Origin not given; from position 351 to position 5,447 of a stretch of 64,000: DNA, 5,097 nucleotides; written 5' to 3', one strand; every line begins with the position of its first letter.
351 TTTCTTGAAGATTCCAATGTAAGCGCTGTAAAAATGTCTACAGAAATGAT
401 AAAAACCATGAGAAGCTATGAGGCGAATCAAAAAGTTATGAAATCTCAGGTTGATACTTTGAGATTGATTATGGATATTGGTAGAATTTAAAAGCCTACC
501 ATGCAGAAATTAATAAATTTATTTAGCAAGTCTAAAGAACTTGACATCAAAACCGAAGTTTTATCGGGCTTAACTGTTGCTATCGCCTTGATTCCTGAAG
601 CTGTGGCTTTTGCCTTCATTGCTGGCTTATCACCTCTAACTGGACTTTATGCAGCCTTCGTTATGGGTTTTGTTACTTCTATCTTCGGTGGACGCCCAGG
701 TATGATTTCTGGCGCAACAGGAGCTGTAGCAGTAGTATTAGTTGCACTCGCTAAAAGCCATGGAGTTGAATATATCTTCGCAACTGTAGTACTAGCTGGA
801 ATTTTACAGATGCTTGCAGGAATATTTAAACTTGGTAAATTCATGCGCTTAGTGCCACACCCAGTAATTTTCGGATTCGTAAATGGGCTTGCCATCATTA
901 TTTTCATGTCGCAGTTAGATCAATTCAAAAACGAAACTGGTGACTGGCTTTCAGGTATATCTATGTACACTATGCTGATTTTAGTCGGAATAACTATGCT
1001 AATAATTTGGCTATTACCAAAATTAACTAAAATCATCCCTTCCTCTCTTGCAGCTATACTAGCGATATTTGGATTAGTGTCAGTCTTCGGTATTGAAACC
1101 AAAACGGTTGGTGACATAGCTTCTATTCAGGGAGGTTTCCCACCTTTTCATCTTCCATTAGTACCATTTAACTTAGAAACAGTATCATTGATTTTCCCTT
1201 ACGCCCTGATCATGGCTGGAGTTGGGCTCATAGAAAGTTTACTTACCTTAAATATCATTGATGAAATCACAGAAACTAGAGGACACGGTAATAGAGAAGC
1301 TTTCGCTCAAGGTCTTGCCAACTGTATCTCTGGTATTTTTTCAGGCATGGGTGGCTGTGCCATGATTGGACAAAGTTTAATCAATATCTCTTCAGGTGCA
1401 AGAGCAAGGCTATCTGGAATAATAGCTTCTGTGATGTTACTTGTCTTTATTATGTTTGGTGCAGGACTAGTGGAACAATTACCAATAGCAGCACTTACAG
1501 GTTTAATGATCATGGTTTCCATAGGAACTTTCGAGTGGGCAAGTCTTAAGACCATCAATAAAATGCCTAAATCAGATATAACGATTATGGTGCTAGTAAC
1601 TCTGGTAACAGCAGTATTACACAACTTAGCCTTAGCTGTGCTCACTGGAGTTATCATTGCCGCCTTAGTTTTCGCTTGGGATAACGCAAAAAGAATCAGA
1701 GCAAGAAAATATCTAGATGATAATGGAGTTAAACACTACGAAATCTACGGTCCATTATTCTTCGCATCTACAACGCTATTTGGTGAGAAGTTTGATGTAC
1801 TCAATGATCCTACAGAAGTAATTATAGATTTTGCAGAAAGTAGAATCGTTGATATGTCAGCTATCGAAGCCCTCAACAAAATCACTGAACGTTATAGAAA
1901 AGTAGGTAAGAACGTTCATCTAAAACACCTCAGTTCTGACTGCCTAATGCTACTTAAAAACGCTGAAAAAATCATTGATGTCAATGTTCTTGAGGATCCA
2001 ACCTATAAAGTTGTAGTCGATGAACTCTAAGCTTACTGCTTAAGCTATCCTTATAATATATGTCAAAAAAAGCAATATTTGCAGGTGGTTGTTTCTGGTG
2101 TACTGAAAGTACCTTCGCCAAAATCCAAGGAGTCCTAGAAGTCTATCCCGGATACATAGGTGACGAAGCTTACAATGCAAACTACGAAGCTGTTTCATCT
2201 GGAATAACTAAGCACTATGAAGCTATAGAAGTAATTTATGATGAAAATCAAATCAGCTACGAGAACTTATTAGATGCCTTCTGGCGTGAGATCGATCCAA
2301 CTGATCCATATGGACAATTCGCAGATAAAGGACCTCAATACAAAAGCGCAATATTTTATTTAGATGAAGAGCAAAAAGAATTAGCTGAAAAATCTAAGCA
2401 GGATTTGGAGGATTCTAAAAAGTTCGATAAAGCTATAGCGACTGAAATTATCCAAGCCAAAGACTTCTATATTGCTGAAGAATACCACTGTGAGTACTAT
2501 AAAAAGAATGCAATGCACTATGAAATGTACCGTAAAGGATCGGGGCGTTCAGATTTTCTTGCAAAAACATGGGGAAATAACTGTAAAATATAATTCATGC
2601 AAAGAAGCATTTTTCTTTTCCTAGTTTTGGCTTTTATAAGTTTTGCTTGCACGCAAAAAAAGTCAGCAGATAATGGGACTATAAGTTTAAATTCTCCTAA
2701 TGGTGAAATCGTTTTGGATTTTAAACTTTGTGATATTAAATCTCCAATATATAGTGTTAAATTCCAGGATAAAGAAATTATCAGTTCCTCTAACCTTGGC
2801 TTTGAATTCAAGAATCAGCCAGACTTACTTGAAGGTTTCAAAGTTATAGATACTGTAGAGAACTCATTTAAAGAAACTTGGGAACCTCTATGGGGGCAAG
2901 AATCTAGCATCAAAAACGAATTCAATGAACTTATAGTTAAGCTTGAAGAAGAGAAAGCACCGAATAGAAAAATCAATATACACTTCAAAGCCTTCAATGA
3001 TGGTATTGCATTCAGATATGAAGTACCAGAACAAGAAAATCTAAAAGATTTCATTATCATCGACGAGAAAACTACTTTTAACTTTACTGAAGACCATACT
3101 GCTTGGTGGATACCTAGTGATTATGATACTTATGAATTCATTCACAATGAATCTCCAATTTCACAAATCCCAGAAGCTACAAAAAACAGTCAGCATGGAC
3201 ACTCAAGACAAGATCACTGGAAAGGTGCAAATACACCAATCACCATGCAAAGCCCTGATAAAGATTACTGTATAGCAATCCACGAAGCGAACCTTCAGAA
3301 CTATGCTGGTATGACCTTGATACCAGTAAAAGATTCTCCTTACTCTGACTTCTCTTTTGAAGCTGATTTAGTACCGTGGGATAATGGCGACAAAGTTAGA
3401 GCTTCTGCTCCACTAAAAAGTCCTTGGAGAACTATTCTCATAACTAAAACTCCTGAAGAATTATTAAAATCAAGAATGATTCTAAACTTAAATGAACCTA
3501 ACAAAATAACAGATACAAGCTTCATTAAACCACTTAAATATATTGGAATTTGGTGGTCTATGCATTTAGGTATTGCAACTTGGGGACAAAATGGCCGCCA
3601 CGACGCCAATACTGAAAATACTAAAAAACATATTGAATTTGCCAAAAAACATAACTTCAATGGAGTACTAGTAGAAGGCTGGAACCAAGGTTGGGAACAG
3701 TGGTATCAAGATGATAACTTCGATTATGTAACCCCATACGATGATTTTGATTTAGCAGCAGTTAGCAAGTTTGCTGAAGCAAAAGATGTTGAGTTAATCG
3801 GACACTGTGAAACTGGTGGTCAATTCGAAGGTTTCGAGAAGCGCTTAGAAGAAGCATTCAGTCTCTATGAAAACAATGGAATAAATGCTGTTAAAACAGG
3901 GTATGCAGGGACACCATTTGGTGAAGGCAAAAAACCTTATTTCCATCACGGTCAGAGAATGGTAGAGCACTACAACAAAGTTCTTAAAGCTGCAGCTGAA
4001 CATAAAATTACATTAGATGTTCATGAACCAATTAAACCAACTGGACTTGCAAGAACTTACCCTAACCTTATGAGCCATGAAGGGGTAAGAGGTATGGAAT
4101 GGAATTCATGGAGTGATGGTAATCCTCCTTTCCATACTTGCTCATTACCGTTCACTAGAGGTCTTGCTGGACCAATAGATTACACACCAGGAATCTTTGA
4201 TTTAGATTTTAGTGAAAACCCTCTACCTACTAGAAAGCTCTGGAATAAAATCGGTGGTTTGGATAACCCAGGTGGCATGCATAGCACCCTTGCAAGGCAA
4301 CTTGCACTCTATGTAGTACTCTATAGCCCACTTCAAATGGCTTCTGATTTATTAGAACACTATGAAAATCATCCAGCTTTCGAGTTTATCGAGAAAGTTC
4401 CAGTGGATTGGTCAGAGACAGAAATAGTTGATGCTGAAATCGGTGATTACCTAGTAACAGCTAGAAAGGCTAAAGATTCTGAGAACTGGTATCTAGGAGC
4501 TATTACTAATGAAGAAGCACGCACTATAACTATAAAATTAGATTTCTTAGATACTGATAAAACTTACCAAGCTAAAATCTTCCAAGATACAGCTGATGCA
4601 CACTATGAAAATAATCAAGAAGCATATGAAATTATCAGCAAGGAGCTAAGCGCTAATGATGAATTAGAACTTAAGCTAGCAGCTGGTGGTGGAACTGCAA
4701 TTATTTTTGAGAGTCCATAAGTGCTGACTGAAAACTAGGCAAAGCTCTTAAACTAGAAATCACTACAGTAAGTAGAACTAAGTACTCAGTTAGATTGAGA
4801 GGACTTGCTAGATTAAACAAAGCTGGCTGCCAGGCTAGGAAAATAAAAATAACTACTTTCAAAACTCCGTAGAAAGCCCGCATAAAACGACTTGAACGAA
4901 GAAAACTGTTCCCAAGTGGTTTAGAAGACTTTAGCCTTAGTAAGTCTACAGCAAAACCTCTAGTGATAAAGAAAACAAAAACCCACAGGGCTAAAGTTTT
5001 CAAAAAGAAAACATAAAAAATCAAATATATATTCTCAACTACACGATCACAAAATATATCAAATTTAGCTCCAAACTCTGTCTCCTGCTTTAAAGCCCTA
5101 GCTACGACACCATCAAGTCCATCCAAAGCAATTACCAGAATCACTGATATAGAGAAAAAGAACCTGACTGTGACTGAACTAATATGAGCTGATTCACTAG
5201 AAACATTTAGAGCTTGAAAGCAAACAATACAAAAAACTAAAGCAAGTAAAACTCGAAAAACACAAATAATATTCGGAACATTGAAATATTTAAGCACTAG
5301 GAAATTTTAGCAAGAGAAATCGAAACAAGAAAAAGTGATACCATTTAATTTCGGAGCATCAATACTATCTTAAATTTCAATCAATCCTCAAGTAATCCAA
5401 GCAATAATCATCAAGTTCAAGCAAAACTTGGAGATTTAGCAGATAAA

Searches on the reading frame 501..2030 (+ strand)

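Call 96: search_protein_families(library=pfam, proteins=[window:501-2030:+], max_evalue=0.001)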
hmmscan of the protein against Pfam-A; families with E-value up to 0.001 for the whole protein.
window:501-2030:+ (509 aa): 3 families
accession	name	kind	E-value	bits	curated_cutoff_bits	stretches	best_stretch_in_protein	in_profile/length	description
PF00916.26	Sulfate_transp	-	4.8e-56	190.6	23.2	1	17-365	2-379/380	Sulfate permease family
PF01740.26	STAS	-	2.4e-06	27.7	22.6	1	408-488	8-91/106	STAS domain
PF16983.11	MFS_MOT1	-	4.9e-06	27.3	30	0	264-340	30-108/111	Molybdate transporter of MFS superfamily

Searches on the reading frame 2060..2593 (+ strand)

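Call 95: search_protein_families(library=pfam, proteins=[window:2060-2593:+], max_evalue=0.001)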
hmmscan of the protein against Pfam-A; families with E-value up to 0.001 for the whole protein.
window:2060-2593:+ (177 aa): 1 family
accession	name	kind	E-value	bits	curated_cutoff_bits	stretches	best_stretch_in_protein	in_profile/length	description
PF01625.27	PMSR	-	1.5e-56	191.3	23.7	1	4-155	1-152/153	Peptide methionine sulfoxide reductase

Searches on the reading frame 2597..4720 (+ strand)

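Call 96: search_protein_families(library=pfam, proteins=[window:2597-4720:+], max_evalue=0.001)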
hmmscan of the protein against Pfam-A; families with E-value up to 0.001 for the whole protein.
window:2597-4720:+ (707 aa): 3 families
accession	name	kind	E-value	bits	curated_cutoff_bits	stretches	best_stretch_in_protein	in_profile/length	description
PF10566.15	Glyco_hydro_97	-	3e-97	325.7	32.5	1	306-602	1-275/275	Glycoside hydrolase 97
PF14508.12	GH97_N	-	2.8e-68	230.3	25.3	1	31-301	1-229/229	Glycosyl-hydrolase 97 N-terminal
PF14509.12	GH97_C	-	2.3e-30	105.1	25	1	604-704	1-96/97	Glycosyl-hydrolase 97 C-terminal, oligomerisation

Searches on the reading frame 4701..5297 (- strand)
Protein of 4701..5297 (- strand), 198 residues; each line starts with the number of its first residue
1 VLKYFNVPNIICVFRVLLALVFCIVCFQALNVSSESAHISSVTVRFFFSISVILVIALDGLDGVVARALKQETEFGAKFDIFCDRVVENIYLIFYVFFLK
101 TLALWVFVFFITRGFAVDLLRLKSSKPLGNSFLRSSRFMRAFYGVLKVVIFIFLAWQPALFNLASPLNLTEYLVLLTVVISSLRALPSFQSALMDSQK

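Call 95: search_protein_families(library=pfam, proteins=[window:4701-5297:-], max_evalue=0.001)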
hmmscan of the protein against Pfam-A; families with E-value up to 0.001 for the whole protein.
window:4701-5297:- (198 aa): 1 family
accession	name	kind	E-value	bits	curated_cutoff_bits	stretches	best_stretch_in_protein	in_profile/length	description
PF01066.26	CDP-OH_P_transf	-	2e-17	64.5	22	1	5-177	1-146/152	CDP-alcohol phosphatidyltransferase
